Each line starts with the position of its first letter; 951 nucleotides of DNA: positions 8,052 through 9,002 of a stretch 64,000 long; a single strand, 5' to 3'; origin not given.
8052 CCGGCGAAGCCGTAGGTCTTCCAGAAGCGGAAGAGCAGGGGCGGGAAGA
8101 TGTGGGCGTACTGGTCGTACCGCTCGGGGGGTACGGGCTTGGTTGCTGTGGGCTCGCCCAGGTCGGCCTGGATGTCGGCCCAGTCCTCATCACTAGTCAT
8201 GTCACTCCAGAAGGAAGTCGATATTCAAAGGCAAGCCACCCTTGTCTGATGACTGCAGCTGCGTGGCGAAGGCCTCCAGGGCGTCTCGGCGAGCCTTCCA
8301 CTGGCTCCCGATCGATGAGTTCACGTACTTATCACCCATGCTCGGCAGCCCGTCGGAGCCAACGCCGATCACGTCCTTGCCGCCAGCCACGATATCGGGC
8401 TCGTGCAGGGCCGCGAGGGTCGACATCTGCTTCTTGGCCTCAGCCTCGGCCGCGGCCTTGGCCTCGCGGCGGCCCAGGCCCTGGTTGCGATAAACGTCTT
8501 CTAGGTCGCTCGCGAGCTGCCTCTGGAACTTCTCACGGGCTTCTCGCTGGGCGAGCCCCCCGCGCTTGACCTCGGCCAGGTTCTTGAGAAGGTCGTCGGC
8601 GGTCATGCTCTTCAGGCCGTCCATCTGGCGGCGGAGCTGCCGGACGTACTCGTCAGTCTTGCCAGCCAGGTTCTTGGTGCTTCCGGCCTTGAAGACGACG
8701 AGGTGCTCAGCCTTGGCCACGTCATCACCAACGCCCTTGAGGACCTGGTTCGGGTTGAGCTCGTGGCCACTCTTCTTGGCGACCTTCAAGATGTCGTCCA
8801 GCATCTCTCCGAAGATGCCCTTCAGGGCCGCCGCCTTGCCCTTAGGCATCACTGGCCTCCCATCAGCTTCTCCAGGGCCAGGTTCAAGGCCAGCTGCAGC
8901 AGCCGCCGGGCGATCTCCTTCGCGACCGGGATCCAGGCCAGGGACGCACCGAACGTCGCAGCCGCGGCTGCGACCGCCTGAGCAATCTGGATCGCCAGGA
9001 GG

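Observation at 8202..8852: Tde1-type (Ntox15, HxxD) nuclease toxin in an actinobacterial ESX/T7SS-style context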

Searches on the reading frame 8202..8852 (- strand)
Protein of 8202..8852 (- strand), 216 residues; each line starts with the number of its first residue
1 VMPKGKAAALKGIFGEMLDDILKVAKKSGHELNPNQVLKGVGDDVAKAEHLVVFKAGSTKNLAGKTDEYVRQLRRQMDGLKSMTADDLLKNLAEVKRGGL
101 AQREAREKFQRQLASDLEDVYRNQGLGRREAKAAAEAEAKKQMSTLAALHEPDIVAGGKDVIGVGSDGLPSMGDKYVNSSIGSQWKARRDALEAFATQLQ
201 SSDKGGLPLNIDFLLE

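Call 3: search_protein_families(library=pfam, proteins=[window:8202-8852:-], max_evalue=1)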
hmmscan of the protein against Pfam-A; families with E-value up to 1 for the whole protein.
window:8202-8852:- (216 aa): 2 families
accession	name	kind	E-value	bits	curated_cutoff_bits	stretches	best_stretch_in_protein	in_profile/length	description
PF15604.11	Ntox15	-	4.3e-31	108.5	22.5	1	66-211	4-150/153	Novel toxin 15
PF03623.18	Focal_AT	-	0.13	12.7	23.3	1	64-147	32-111/133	Focal adhesion targeting region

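Call 5: find_homologous_proteins(query=window:8202-8849:-)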
Query window:8202-8849:- (215 aa): 92 proteins with E <= 0.001 among 1513 candidates.
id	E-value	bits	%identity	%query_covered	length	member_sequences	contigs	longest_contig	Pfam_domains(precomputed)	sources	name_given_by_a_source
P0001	2.3e-131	454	100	100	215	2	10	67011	PF15604.12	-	-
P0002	4.0e-83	296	65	100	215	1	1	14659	PF15604.12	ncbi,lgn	-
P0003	5.2e-78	279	65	100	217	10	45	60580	PF15604.12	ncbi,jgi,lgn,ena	-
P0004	6.2e-72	260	59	100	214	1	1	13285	PF15604.12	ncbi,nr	ncbi:MAG: polymorphic toxin type 15 domain-containing protein [Actinomycetia bacterium]|nr:polymorph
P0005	5.8e-69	250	59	100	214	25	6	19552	PF15604.12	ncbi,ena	-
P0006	4.1e-67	244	58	100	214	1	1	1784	PF15604.12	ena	-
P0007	9.8e-62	226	58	92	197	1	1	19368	PF15604.12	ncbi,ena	-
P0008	1.0e-61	226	60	92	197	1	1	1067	PF15604.12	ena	-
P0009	2.8e-61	225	54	100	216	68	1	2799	PF15604.12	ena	-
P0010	1.9e-60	222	63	83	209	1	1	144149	PF15604.12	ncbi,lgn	-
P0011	5.5e-60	221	57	92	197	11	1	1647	PF15604.12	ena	-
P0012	1.9e-58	216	55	93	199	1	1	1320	PF15604.12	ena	-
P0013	4.9e-58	214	55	93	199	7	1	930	PF15604.12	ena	-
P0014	1.4e-57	213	57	100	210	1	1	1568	PF15604.12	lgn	-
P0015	2.2e-56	209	52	93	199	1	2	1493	PF15604.12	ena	-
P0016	2.4e-56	209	54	91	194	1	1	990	PF15604.12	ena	-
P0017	2.8e-56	209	52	93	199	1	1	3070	PF15604.12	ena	-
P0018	1.0e-53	200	56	85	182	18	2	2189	PF15604.12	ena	-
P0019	2.9e-51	192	54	85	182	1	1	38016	PF15604.12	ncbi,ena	-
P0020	4.5e-51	192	56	83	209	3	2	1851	PF15604.12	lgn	-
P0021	4.8e-51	191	54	81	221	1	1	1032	PF15604.12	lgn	-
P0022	5.5e-50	188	50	100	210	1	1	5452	PF15604.12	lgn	-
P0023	1.4e-44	170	51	83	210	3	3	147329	PF15604.12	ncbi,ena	-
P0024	9.2e-26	109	40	89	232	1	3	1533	PF15604.12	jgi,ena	-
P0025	9.2e-26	109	42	91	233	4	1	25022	PF15604.12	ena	-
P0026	1.6e-24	105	42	87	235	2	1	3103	PF15604.12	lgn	-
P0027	4.2e-23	100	42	68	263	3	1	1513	PF15604.12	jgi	jgi:hypothetical protein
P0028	1.6e-22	98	40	87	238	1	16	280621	PF15604.12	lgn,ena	-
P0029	1.5e-21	95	41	71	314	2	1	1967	PF15604.12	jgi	-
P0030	1.9e-21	95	37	86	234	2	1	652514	PF15604.12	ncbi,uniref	ncbi:polymorphic toxin type 15 domain-containing protein [Propionibacteriaceae bacterium G57]|uniref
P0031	2.2e-21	95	37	89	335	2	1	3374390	PF15604.12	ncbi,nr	ncbi:hypothetical protein B0920_04955 [Massilia sp. KIM]|nr:hypothetical protein B0920_04955 [Massil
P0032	5.3e-21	93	39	83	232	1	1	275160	PF15604.12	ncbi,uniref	ncbi:polymorphic toxin type 15 domain-containing protein [Aestuariimicrobium soli]|uniref:polymorphi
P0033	8.8e-21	93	44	70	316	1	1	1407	PF15604.12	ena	-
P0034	3.2e-20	91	43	75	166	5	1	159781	PF15604.12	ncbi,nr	ncbi:hypothetical protein DF029_21645 [Burkholderia cepacia]|nr:hypothetical protein DF029_21645 [Bu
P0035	9.5e-20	89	37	83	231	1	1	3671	PF15604.12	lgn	-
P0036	1.6e-19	89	44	60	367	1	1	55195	PF15604.12,PF08887.17,PF08906.17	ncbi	ncbi:GAD-like domain-containing protein [Nocardia sp. NPDC055053]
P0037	6.6e-19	87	41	71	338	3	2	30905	PF15604.12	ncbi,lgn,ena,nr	nr:polymorphic toxin type 15 domain-containing protein [uncultured Duganella sp.]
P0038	7.2e-19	86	41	70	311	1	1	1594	PF15604.12,PF21724.3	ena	-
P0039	7.6e-19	86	40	75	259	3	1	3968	PF15604.12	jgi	jgi:hypothetical protein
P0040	9.6e-19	86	41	73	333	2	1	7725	PF15604.12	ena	-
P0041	1.3e-18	86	37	86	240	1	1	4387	PF15604.12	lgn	-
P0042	3.0e-18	84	41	75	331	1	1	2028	PF15604.12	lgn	-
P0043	3.3e-18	84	39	69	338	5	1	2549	PF15604.12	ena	-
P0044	9.8e-18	83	39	78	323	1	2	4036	PF15604.12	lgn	-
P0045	1.6e-17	82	43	75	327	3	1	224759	PF15604.12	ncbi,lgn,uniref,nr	ncbi:polymorphic toxin type 15 domain-containing protein [Chitinimonas taiwanensis]|uniref:Novel tox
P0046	2.0e-17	82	40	72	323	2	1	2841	PF15604.12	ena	-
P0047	2.7e-17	81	42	61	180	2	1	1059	PF15604.12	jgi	jgi:hypothetical protein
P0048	3.1e-17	81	37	70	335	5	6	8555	PF15604.12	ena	-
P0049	3.6e-17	81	37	70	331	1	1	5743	PF15604.12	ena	-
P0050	5.0e-17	80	38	68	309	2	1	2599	PF15604.12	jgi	jgi:hypothetical protein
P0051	5.7e-17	80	39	77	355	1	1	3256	PF15604.12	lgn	-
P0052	5.8e-17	80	37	68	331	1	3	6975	PF15604.12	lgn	-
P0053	8.3e-17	80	38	73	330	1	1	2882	PF15604.12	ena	-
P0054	9.7e-17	80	44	55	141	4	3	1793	PF15604.12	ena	-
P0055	2.4e-16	78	36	84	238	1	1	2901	PF15604.12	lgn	-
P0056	2.5e-16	78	38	72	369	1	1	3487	PF15604.12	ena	-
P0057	2.9e-16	78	36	86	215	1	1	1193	PF15604.12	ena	-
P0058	4.5e-16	77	35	80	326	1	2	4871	PF15604.12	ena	-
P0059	9.5e-16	76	39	71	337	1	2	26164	PF15604.12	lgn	-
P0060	9.6e-16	76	39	72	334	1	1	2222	PF15604.12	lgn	-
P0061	1.8e-15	75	36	77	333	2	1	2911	PF15604.12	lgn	-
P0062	2.1e-15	75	39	72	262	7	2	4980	PF15604.12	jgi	jgi:hypothetical protein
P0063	3.9e-15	74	40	75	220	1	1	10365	PF15604.12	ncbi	-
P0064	6.6e-15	74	37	69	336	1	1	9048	PF15604.12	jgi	jgi:hypothetical protein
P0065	9.4e-15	73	34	70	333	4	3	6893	PF15604.12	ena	-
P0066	3.0e-14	71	36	68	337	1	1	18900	PF15604.12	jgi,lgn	jgi:hypothetical protein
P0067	5.8e-14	70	40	64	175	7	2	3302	PF15604.12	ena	-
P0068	6.7e-14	70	38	72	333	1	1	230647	PF15604.12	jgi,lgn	jgi:hypothetical protein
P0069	1.4e-13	69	40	65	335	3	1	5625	PF15604.12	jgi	jgi:hypothetical protein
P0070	2.5e-13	68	35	70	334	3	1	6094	PF15604.12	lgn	-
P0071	4.6e-13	68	42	52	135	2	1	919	PF15604.12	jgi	jgi:hypothetical protein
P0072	3.7e-12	65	34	69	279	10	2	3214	PF15604.12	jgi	jgi:filamentous hemagglutinin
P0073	4.1e-12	64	34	69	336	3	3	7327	PF15604.12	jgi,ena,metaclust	metaclust:\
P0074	4.2e-12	64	38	60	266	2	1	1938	PF15604.12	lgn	-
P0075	2.6e-11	62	39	53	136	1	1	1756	PF15604.12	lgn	-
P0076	5.9e-11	61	32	71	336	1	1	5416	PF15604.12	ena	-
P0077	6.9e-11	60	46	40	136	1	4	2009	PF15604.12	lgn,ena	-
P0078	1.0e-10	60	42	45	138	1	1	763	PF15604.12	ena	-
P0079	1.2e-10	60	40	53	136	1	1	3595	PF15604.12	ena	-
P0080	1.4e-10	59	32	81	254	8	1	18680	PF15604.12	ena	-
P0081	1.6e-10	59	40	53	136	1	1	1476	PF15604.12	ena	-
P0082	1.5e-9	56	33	81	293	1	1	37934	PF15604.12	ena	-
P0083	1.5e-9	56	39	53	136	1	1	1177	PF15604.12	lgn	-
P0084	1.6e-9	56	33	81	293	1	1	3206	PF15604.12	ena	-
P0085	1.2e-8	53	39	52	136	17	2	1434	PF15604.12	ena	-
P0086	5.2e-8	51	40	47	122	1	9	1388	PF15604.12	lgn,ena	-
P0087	5.8e-8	51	43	40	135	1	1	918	PF15604.12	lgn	-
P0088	5.6e-7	48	34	69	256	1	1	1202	PF15604.12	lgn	-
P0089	2.8e-6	45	35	64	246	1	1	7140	PF15604.12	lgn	-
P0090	8.6e-5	41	32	55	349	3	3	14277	PF15604.12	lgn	-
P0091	1.5e-4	40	32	55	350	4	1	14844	PF15604.12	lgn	-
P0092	1.8e-4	39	34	59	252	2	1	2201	PF15604.12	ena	-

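Call 6: search_protein_families(library=ncbifam, proteins=[window:8202-8849:-], max_evalue=0.1)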
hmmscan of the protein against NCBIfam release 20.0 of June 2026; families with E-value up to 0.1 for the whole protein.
window:8202-8849:- (215 aa): 2 families
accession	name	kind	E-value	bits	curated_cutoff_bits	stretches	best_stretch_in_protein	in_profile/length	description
NF040634.1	16S_A1408_NpmB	exception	0.0044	16.5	460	1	69-138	126-190/217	16S rRNA (adenine(1408)-N(1))-methyltransferase NpmB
NF051854.1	TransRegAosR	equivalog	0.057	13.3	260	1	75-175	37-128/191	oxidative stress transcriptional regulator AosR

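Call 7: find_encoding_contigs(protein=P0001, flank=10000, max_places=4)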
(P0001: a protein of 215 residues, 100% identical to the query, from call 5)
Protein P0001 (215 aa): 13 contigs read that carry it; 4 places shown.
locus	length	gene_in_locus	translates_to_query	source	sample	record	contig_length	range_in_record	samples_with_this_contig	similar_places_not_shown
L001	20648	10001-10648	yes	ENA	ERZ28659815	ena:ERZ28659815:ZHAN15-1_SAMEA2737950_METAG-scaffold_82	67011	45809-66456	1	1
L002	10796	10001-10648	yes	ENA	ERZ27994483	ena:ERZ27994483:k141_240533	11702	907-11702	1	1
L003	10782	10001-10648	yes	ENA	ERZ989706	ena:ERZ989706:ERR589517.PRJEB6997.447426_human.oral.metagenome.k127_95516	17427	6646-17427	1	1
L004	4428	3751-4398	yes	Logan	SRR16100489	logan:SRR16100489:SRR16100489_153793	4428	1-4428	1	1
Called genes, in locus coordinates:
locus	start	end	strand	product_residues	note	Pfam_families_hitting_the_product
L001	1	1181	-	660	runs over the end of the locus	-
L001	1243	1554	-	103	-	PF09683:Lactococcin_972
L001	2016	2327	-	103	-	PF09683:Lactococcin_972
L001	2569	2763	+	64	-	-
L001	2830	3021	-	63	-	PF14013:MT0933_antitox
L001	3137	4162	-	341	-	PF01116:F_bP_aldolase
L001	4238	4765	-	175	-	-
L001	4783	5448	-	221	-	PF00588:SpoU_methylase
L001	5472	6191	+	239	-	PF09335:VTT_dom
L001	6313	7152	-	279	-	PF04011:LemA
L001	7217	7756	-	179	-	PF00156:Pribosyltran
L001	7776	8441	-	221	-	PF04203:Sortase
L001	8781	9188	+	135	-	PF02575:YbaB_DNA_bd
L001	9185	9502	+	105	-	-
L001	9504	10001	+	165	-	PF25547:WXG100_2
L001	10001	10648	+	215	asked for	PF15604:Ntox15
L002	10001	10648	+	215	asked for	PF15604:Ntox15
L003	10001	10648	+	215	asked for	PF15604:Ntox15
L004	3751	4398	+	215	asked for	PF15604:Ntox15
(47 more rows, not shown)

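Call 8: find_encoding_contigs(protein=P0003, flank=8000, max_places=4)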
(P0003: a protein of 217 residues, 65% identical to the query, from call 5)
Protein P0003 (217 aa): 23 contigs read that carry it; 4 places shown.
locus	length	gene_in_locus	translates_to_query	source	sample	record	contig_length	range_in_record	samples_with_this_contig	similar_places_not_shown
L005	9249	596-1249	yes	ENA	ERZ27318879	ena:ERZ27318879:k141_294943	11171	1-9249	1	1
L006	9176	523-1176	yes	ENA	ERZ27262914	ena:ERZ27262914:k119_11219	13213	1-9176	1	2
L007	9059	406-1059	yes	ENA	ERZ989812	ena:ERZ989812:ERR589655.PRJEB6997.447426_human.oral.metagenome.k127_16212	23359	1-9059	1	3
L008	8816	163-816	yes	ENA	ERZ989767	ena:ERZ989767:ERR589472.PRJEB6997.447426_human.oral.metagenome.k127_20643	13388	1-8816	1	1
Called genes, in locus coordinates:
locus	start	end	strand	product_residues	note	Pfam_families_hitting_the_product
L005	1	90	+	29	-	?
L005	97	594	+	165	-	PF25547:WXG100_2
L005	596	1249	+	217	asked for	PF15604:Ntox15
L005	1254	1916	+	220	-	PF08887:GAD-like, PF08906:T6SS_Tdi1_C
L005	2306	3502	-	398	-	PF00871:Acetate_kinase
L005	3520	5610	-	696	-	PF13500:AAA_26, PF07085:DRTGG, PF01515:PTA_PTB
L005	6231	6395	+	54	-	-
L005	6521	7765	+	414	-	PF02388:FemAB, PF13480:Acetyltransf_6, PF02388:FemAB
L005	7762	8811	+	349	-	PF01168:Ala_racemase_N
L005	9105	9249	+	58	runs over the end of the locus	-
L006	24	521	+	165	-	PF25547:WXG100_2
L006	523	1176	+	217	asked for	PF15604:Ntox15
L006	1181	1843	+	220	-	PF08887:GAD-like, PF08906:T6SS_Tdi1_C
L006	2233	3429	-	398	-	PF00871:Acetate_kinase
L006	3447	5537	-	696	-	PF13500:AAA_26, PF07085:DRTGG, PF01515:PTA_PTB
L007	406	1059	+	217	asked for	PF15604:Ntox15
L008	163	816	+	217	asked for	PF15604:Ntox15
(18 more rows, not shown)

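Call 12: find_related_loci(query=A2, collection=genome_contigs, flank=8000)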
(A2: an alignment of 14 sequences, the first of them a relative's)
Query A2 (215 aa) in genome_contigs; peptide patterns used: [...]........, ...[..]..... (x = any residue, [..] = any of these).
29 stretches matched a pattern; 10 encode a relative of the query (tblastn E <= 1e-3); 10 distinct loci.
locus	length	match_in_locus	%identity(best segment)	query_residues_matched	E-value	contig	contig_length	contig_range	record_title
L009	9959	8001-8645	65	1-215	7e-92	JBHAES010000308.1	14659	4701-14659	MAG: Actinomycetota bacterium isolate Meta-D_MAG_157 Meta-D__312979, whole genome shotgun sequence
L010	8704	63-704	64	4-215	1e-85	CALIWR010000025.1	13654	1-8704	MAG TPA_asm: uncultured Propionibacteriaceae bacterium isolate ERR589371_bin.76_CONCOCT_v1.1_MAG genome assembly, contig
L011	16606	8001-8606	38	7-215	1e-38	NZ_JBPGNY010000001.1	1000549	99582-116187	Enemella sp. A6 NODE_1_length_1000549_cov_108.642883, whole genome shotgun sequence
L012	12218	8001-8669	38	8-214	1e-33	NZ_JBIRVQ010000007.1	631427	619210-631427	Nocardia sp. NPDC020380 NPDC020380_123_C3.ctg-0007, whole genome shotgun sequence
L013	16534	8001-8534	41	45-214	2e-31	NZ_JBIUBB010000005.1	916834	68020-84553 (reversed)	Nocardia sp. NPDC052316 NPDC052316_410_G4.ctg-0005, whole genome shotgun sequence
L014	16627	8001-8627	37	1-185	4e-27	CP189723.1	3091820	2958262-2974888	Propionibacteriaceae bacterium G1746 chromosome, complete genome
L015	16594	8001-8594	39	8-185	3e-25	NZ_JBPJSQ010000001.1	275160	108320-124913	Aestuariimicrobium soli strain ZW-2025 Scaffold1_1, whole genome shotgun sequence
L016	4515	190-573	41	57-185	2e-22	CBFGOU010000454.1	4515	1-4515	MAG TPA_asm: uncultured Oxalobacteraceae bacterium isolate ERR5385027_metabat2_13 genome assembly, contig: ERZ27258673.2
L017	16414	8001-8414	36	71-209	2e-20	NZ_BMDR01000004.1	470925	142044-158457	Acinetobacter vivianii strain CCM 8642 sequence04, whole genome shotgun sequence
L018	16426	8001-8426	40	67-212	1e-20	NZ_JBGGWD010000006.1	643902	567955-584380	Fibrella musci strain WM1 contig6, whole genome shotgun sequence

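Call 13: find_encoding_contigs(protein=P0010, flank=10000, max_places=2)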
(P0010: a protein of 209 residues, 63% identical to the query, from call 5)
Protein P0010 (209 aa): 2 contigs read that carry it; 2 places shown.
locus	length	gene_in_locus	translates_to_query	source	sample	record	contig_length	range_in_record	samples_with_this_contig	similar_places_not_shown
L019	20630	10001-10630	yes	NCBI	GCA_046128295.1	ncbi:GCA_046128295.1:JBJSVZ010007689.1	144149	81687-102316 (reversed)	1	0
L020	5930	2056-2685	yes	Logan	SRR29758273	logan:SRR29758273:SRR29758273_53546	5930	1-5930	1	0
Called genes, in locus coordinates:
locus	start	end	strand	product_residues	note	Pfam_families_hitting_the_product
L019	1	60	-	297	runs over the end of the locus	PF04203:Sortase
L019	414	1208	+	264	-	-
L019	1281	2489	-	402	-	PF07690:MFS_1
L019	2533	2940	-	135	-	PF13396:PLDc_N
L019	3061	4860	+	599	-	PF00664:ABC_membrane, PF00005:ABC_tran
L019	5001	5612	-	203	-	-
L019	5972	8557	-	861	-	PF02861:Clp_N, PF23569:NBD_SMAX1, PF00004:AAA, PF17871:AAA_lid_9, PF00004:AAA, PF07724:AAA_2, PF07728:AAA_5, PF10431:ClpB_D2-small, +6 more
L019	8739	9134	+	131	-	PF02575:YbaB_DNA_bd (weak)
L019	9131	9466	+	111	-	-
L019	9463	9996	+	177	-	PF25547:WXG100_2 (weak)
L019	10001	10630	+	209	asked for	PF15604:Ntox15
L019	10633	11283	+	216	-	PF08887:GAD-like, PF08906:T6SS_Tdi1_C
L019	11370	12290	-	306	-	PF02678:Pirin, PF05726:Pirin_C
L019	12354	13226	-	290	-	-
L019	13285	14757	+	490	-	PF00479:G6PD_N, PF02781:G6PD_C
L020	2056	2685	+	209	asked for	PF15604:Ntox15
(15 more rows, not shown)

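Call 14: find_encoding_contigs(protein=P0030, flank=10000, max_places=2)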
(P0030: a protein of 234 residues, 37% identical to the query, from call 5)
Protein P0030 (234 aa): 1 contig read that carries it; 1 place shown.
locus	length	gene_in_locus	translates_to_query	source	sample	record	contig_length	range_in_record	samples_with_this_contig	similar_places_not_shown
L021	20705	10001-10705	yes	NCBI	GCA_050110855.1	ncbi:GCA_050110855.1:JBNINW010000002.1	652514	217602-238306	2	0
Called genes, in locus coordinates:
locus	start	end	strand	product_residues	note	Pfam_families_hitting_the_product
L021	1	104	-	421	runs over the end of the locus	PF12698:ABC2_membrane_3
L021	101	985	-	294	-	PF00005:ABC_tran, PF13304:AAA_21 (weak), PF13732:DrrA1-3_C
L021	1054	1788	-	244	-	PF00072:Response_reg, PF00196:GerE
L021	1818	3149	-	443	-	PF07730:HisKA_3, PF02518:HATPase_c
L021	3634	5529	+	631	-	PF00498:FHA, PF16697:Yop-YscD_cpl, PF00005:ABC_tran, PF02463:SMC_N (faint), PF13304:AAA_21, PF01061:ABC2_membrane, PF12698:ABC2_membrane_3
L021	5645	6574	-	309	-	PF13338:AbiEi_4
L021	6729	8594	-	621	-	PF04851:ResIII, PF00270:DEAD, PF00271:Helicase_C (faint), PF18766:SWI2_SNF2 (faint)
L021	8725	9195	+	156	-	-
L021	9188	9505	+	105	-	-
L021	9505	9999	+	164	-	PF25547:WXG100_2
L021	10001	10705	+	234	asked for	PF15604:Ntox15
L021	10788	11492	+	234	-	PF08887:GAD-like, PF08906:T6SS_Tdi1_C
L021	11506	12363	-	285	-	PF00248:Aldo_ket_red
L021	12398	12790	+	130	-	PF04237:YjbR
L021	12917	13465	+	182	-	PF04264:YceI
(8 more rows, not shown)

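Call 15: find_encoding_contigs(protein=P0028, flank=10000, max_places=2)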
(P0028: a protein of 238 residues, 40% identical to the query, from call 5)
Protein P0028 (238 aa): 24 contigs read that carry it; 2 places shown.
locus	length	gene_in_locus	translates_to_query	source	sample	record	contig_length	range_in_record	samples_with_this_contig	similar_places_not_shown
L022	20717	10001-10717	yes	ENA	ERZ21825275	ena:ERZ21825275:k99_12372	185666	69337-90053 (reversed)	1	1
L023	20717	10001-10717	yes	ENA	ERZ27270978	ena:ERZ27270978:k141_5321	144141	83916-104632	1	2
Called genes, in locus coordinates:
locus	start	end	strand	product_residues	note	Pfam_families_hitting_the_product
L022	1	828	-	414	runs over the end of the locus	PF12698:ABC2_membrane_3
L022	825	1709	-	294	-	PF00005:ABC_tran, PF13304:AAA_21, PF13732:DrrA1-3_C (weak)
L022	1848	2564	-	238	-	PF00072:Response_reg, PF00196:GerE, PF08281:Sigma70_r4_2 (weak)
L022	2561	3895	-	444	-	PF07730:HisKA_3, PF02518:HATPase_c (weak)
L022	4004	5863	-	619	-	PF00270:DEAD, PF04851:ResIII, PF18766:SWI2_SNF2 (weak), PF00271:Helicase_C (faint)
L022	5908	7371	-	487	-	PF00083:Sugar_tr, PF07690:MFS_1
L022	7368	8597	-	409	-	PF01546:Peptidase_M20, PF07687:M20_dimer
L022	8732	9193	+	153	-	-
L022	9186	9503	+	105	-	-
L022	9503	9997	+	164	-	PF25547:WXG100_2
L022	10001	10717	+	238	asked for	PF15604:Ntox15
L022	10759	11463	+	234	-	PF08887:GAD-like, PF08906:T6SS_Tdi1_C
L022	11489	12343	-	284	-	PF00248:Aldo_ket_red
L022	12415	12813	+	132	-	PF04237:YjbR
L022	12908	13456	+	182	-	PF04264:YceI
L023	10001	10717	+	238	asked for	PF15604:Ntox15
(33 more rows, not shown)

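Call 23: search_solved_structures(query=window:8202-8849:-, max_evalue=1, show_alignments=3)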
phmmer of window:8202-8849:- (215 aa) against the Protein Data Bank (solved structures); distinct sequences matched with E-value up to 1: 7.
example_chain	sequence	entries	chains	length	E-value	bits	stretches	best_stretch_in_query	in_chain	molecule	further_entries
8fzz_A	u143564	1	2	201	2.2e-10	44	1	66-187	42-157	Ntox15 domain-containing protein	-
8g0k_A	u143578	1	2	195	5.8e-08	36.1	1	68-186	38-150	Ntox15 domain-containing protein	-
8fzy_A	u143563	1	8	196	5.8e-08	36.1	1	68-186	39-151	Ntox15 domain-containing protein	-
7ehf_A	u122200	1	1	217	0.35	14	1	69-138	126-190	16S rRNA methyltransferase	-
7tch_B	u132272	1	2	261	0.5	13.5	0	20-59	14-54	Bacitracin export ATP-binding protein BceA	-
7tcg_B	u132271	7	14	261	0.55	13.3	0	20-59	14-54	Bacitracin export ATP-binding protein BceA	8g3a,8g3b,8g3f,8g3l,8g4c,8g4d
8s5g_B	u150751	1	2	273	0.6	13.2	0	20-59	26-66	Bacitracin export ATP-binding protein BceA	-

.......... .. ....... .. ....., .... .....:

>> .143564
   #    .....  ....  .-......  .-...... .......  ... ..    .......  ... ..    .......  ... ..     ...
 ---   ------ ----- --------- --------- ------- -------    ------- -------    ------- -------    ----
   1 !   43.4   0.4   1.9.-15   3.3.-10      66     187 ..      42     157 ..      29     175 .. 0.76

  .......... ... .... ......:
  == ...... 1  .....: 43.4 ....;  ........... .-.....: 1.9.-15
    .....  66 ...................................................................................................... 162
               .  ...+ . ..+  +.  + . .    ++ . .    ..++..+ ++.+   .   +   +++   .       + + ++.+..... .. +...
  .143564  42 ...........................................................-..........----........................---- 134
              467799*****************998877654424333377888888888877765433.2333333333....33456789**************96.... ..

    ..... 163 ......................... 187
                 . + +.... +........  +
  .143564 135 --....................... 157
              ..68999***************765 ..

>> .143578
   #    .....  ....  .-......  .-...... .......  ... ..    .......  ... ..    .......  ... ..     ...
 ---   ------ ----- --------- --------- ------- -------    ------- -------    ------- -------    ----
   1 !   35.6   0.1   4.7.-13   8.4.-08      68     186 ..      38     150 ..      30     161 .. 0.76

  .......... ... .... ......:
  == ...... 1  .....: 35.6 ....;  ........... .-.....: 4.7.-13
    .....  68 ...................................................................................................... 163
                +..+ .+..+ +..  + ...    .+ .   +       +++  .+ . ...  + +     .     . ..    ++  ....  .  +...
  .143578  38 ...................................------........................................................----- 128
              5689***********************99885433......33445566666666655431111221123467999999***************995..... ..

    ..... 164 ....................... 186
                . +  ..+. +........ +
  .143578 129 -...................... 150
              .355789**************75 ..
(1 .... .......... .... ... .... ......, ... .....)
